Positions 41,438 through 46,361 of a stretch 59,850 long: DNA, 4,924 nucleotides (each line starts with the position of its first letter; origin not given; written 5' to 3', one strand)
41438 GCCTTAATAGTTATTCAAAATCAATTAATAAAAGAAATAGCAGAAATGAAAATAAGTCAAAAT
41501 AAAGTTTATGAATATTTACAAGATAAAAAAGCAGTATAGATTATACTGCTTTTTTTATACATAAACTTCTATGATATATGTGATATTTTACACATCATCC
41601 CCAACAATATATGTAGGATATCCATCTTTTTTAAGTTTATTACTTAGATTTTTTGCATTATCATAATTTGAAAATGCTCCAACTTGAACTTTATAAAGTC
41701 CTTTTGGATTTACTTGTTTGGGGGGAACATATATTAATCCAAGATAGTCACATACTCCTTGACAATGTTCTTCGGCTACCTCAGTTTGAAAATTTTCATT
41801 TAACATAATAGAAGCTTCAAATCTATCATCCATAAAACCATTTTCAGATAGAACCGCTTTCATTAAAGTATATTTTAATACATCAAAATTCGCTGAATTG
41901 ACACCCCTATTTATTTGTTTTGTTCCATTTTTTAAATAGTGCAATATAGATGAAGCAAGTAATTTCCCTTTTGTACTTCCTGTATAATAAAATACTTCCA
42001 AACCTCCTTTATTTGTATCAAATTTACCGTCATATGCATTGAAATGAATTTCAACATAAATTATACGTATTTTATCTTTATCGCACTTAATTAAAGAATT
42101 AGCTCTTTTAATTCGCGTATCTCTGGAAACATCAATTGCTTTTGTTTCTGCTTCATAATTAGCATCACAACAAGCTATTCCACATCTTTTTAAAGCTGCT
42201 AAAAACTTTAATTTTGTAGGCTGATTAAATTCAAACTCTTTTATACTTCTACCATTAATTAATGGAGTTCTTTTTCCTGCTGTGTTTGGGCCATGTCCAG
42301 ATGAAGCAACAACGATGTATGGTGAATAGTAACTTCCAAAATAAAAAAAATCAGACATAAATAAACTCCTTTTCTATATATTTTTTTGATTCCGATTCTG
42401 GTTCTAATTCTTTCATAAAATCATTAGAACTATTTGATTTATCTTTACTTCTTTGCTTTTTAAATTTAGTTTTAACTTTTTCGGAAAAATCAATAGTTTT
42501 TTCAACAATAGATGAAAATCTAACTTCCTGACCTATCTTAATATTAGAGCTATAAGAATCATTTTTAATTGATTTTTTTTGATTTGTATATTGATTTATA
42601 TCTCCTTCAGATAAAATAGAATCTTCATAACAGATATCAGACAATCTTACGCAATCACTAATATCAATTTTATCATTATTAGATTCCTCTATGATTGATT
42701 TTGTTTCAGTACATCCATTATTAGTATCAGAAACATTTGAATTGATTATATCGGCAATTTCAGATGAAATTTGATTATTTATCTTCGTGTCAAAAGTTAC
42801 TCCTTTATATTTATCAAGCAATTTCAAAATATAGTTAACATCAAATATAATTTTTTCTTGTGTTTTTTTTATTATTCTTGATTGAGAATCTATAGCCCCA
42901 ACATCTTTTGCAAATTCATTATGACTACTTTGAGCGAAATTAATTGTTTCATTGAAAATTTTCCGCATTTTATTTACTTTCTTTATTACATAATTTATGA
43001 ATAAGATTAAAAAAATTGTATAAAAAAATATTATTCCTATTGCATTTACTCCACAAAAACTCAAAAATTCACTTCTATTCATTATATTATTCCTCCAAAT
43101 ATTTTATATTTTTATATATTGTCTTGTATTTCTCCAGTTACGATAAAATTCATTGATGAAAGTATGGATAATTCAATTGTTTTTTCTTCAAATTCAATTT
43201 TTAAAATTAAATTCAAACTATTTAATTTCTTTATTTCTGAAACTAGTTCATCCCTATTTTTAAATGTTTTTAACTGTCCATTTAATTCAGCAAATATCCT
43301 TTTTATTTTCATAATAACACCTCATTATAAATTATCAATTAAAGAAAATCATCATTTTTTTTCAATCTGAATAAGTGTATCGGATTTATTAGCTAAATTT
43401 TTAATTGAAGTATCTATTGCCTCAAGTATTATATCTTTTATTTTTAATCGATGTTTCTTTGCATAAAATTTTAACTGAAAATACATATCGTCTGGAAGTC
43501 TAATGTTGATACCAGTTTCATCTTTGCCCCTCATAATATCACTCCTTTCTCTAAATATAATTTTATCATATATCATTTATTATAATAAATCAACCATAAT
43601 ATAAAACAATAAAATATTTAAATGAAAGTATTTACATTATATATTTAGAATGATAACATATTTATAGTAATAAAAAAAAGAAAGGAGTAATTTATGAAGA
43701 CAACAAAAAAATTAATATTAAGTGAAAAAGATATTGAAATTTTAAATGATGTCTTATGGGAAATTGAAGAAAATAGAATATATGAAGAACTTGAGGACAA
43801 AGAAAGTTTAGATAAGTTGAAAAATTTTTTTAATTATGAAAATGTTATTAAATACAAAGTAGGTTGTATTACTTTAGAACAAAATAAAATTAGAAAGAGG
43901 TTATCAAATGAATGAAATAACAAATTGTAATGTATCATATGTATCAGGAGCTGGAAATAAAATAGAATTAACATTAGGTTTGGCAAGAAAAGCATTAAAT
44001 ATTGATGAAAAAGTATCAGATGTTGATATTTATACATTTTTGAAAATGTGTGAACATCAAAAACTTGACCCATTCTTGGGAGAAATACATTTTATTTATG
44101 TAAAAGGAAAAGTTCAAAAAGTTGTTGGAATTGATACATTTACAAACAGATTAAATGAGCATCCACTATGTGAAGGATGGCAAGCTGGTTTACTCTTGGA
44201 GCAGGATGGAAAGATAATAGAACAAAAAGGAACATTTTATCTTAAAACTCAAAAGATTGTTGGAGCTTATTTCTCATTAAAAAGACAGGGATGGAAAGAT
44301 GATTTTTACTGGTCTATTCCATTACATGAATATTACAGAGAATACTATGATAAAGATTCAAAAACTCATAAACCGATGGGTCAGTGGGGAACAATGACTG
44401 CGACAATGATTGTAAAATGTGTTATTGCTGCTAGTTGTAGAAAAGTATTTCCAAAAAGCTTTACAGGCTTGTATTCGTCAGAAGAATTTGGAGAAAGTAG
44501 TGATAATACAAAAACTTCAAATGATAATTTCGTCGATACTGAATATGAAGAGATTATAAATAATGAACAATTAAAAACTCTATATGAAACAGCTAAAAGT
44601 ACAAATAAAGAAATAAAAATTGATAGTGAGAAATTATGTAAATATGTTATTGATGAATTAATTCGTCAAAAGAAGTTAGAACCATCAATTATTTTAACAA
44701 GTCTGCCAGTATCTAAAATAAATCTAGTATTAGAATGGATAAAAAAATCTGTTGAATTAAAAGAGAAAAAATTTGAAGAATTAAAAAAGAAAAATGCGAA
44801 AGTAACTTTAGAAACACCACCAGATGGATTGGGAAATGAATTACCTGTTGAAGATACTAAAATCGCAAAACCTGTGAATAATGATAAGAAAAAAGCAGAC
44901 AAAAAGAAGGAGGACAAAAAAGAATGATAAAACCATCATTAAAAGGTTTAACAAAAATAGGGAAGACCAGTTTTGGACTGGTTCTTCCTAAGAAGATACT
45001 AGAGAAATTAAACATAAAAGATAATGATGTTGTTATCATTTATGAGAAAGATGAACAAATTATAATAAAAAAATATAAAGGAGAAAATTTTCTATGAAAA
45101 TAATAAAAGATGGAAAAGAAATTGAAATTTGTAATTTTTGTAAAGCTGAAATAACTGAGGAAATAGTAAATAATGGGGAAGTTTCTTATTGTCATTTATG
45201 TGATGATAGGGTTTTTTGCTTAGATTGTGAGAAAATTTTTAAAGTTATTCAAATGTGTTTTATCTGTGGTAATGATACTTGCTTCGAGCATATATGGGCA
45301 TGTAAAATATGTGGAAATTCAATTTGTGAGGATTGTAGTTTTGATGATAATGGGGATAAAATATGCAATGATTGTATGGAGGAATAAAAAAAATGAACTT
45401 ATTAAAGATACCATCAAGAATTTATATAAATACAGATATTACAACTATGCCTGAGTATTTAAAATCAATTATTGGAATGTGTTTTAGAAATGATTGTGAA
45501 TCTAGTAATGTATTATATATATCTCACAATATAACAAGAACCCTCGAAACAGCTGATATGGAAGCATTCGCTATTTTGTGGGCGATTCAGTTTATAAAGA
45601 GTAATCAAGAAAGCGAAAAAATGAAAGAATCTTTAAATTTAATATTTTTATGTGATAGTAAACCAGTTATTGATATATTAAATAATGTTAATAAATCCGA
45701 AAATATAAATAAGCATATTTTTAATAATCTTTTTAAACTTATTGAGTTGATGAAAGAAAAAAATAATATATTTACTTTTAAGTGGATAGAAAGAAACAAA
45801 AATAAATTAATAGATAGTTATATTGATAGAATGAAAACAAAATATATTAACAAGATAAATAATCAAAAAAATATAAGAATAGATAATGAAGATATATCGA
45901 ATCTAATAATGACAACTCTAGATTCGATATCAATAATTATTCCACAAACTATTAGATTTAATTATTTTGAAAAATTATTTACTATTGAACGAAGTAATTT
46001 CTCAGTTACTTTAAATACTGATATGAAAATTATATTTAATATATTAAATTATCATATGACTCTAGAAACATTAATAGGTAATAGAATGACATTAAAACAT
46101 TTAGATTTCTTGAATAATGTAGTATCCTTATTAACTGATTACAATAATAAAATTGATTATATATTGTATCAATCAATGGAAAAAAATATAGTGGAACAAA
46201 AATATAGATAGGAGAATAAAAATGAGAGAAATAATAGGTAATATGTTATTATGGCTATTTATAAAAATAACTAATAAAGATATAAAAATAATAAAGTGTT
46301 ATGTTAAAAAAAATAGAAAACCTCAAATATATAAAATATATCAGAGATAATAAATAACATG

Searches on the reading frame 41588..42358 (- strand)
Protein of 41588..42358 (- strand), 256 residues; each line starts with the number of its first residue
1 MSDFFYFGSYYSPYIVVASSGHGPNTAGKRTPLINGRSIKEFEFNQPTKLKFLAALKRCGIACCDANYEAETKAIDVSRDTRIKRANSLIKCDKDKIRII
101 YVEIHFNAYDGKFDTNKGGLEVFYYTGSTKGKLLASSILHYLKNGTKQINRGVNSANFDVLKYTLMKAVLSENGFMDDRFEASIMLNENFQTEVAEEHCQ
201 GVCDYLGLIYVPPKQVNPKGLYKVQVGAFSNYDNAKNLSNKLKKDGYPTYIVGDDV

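Call 16: search_protein_families(library=pfam, proteins=[window:41588-42358:-], max_evalue=0.001)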
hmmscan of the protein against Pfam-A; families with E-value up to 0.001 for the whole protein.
window:41588-42358:- (256 aa): 2 families
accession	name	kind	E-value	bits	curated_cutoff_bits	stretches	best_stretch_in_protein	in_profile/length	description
PF01520.23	Amidase_3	-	6.5e-22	78.8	27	1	17-203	2-173/174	N-acetylmuramoyl-L-alanine amidase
PF05036.18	SPOR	-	3.3e-07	31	21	1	219-251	2-34/76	SPOR domain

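Call 78: find_homologous_proteins(query=window:41588-42358:-, max_evalue=1e-10)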
Query window:41588-42358:- (256 aa): 220 proteins with E <= 1e-10 among 455 candidates; the best 120 are listed.
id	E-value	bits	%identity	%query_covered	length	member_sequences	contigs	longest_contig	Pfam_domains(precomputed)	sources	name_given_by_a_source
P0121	1.9e-170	583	100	100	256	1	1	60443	PF05036.19,PF01520.24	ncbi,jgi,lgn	-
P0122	1.0e-122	427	75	98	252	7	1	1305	PF05036.19,PF01520.24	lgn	-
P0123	2.8e-117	409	73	99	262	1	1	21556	PF05036.19,PF01520.24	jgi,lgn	-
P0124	2.3e-114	399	72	98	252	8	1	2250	PF05036.19,PF01520.24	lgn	-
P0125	9.4e-85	302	56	97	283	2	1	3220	PF05036.19,PF24024.2,PF01520.24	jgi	jgi:N-acetylmuramoyl-L-alanine amidase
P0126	6.1e-83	296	53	98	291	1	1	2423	PF05036.19,PF24024.2,PF01520.24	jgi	jgi:N-acetylmuramoyl-L-alanine amidase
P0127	1.5e-76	275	51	98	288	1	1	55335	PF05036.19,PF01520.24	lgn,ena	-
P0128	1.3e-72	262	54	96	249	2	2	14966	PF05036.19,PF01520.24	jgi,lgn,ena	-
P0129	3.7e-70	254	52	95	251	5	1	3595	PF05036.19,PF01520.24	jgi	jgi:N-acetylmuramoyl-L-alanine amidase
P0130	1.7e-68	249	51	96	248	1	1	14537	PF05036.19,PF01520.24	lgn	-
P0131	7.1e-67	244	50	97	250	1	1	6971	PF05036.19,PF01520.24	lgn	-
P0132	8.3e-62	227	52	93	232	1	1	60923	PF05036.19,PF01520.24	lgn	-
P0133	5.1e-61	225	48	95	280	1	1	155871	PF05036.19,PF01520.24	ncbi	-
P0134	4.1e-59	218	56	79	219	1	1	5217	PF01520.24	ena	-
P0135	7.0e-59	218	45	95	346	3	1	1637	PF05036.19,PF01520.24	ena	-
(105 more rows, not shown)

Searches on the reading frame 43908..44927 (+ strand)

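Call 16: search_protein_families(library=pfam, proteins=[window:43908-44927:+], max_evalue=0.001)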
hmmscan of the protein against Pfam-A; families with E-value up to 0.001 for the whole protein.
window:43908-44927:+ (339 aa): 1 family
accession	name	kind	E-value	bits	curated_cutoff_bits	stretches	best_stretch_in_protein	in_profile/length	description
PF03837.19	RecT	-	2.7e-30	105.8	24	1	34-201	17-194/198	RecT family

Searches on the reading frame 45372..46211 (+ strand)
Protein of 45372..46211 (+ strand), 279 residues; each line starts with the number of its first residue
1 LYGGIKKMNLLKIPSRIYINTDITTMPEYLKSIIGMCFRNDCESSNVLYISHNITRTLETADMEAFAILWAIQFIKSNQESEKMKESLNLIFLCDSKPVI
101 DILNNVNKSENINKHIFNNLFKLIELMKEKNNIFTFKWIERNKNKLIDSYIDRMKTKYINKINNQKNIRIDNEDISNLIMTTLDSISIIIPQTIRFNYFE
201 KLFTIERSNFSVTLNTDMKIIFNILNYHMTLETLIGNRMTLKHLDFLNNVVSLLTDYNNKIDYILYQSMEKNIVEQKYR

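Call 16: search_protein_families(library=pfam, proteins=[window:45372-46211:+], max_evalue=0.001)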
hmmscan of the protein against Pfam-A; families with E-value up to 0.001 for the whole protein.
window:45372-46211:+ (279 aa): 1 family
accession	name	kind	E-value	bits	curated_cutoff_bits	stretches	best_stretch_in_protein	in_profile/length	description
PF13456.12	RVT_3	-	7.9e-07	29.5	21.6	1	32-148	13-117/123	Reverse transcriptase-like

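Call 38: search_protein_families(library=phrogs, proteins=[window:45372-46211:+], max_evalue=0.01)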
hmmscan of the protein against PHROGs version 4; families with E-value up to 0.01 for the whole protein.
window:45372-46211:+ (279 aa): 1 family
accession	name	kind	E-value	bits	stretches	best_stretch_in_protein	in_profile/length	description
phrog_531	-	DNA, RNA and nucleotide metabolism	0.0015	18.9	1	63-167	122-232/285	Rnase H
